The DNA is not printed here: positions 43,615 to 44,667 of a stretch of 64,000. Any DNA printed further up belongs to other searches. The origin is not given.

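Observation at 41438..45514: Candidate new amino-sugar surface-modification system: GT2 + PIG-L deacetylase + GtrA flippase + GT-C-like transferase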

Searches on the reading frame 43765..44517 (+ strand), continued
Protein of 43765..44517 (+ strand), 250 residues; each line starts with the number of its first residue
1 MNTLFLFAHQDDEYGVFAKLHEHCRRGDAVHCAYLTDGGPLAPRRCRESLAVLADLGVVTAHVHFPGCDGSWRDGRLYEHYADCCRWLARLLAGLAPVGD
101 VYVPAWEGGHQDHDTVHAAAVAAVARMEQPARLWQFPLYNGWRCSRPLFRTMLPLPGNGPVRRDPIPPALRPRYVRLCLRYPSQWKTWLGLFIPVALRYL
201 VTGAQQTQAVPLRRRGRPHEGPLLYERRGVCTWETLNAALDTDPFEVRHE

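Call 49: search_protein_families(library=pfam, proteins=[L024:7842-9935:+, L024:6157-7011:+, L024:4792-5799:+], max_evalue=0.1)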
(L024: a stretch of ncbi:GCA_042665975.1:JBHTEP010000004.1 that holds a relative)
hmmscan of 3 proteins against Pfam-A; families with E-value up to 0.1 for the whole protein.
L024:7842-9935:+ (697 aa): 2 families
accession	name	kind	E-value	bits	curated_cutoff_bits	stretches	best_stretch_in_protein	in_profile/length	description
PF22895.2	DUF7024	-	6.4e-27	94.6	24.4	1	565-691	15-144/145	Domain of unknown function (DUF7024)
PF20814.2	CAA3_Cox_suIV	-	0.055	14.3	27.5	0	315-364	5-54/64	CAA3-type cytochrome c oxidase subunit IV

L024:6157-7011:+ (284 aa): 3 families
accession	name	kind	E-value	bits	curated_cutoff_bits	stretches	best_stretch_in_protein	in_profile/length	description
PF13527.13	Acetyltransf_9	-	3.6e-10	40.4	25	1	11-138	7-126/127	Acetyltransferase (GNAT) domain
PF00583.31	Acetyltransf_1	-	4.5e-06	27.4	20.7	1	16-136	3-116/116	Acetyltransferase (GNAT) family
PF13508.13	Acetyltransf_7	-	0.0001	23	27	1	64-137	28-83/84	Acetyltransferase (GNAT) domain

L024:4792-5799:+ (335 aa): 5 families
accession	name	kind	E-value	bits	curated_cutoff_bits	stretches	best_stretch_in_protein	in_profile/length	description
PF00535.33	Glycos_transf_2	-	3.8e-14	53.4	23.3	1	10-173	2-166/168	Glycosyl transferase family 2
PF13641.12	Glyco_tranf_2_3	-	0.00044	20.8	27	1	7-108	2-109/230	Glycosyltransferase like family 2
PF19762.4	DUF6249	-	0.0017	18.7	33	1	252-304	55-101/104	Domain of unknown function (DUF6249)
PF22160.1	PSMA-like_C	-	0.063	13.3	26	1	172-250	15-87/243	Maltose-forming alpha-amylase-like, C-terminal domain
PF02422.21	Keratin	-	0.091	12.9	25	0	52-77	26-51/80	Keratin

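Call 72: search_dna_similar(query=window:43765-44517:+, collection=plasmids, mode=protein, max_evalue=1e-20, max_rows=20)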
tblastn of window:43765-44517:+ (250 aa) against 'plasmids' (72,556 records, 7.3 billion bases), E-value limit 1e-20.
No match.

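Call 74: search_protein_families(library=padloc, proteins=[window:43765-44517:+], max_evalue=0.01)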
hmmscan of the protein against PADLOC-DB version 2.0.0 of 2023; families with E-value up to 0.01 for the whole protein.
window:43765-44517:+ (250 aa): 0 families

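Call 75: search_protein_families(library=phrogs, proteins=[window:43765-44517:+], max_evalue=0.001)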
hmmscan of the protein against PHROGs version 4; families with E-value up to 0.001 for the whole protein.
window:43765-44517:+ (250 aa): 0 families

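Call 81: search_protein_families(library=pfam, proteins=[L074:8732-10858:+, L066:8775-10883:+, L037:8788-10839:-, L095:4526-6715:+], max_evalue=0.05)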
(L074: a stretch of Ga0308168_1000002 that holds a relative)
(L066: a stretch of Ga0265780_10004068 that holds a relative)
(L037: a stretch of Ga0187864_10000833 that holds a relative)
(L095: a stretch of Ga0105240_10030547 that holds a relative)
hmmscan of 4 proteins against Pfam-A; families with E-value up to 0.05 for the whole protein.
L074:8732-10858:+ (708 aa): 2 families
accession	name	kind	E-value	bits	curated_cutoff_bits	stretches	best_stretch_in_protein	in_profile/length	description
PF22895.2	DUF7024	-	6.5e-27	94.6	24.4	1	577-697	19-143/145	Domain of unknown function (DUF7024)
PF13231.12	PMT_2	-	0.00039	21.1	26.1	1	73-217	6-152/160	Dolichyl-phosphate-mannose-protein mannosyltransferase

L066:8775-10883:+ (702 aa): 1 family
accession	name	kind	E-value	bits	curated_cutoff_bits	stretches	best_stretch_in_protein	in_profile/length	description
PF22895.2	DUF7024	-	6.9e-31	107.5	24.4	1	577-692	25-144/145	Domain of unknown function (DUF7024)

L037:8788-10839:- (683 aa): 2 families
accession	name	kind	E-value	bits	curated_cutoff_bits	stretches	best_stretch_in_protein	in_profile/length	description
PF22895.2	DUF7024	-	4.9e-24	85.3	24.4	1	554-682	13-145/145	Domain of unknown function (DUF7024)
PF13231.12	PMT_2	-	1.4e-10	42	26.1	1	71-205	13-145/160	Dolichyl-phosphate-mannose-protein mannosyltransferase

L095:4526-6715:+ (729 aa): 1 family
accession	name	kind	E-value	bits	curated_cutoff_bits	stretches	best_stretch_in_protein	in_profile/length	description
PF13231.12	PMT_2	-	0.00028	21.6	26.1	1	99-222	22-141/160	Dolichyl-phosphate-mannose-protein mannosyltransferase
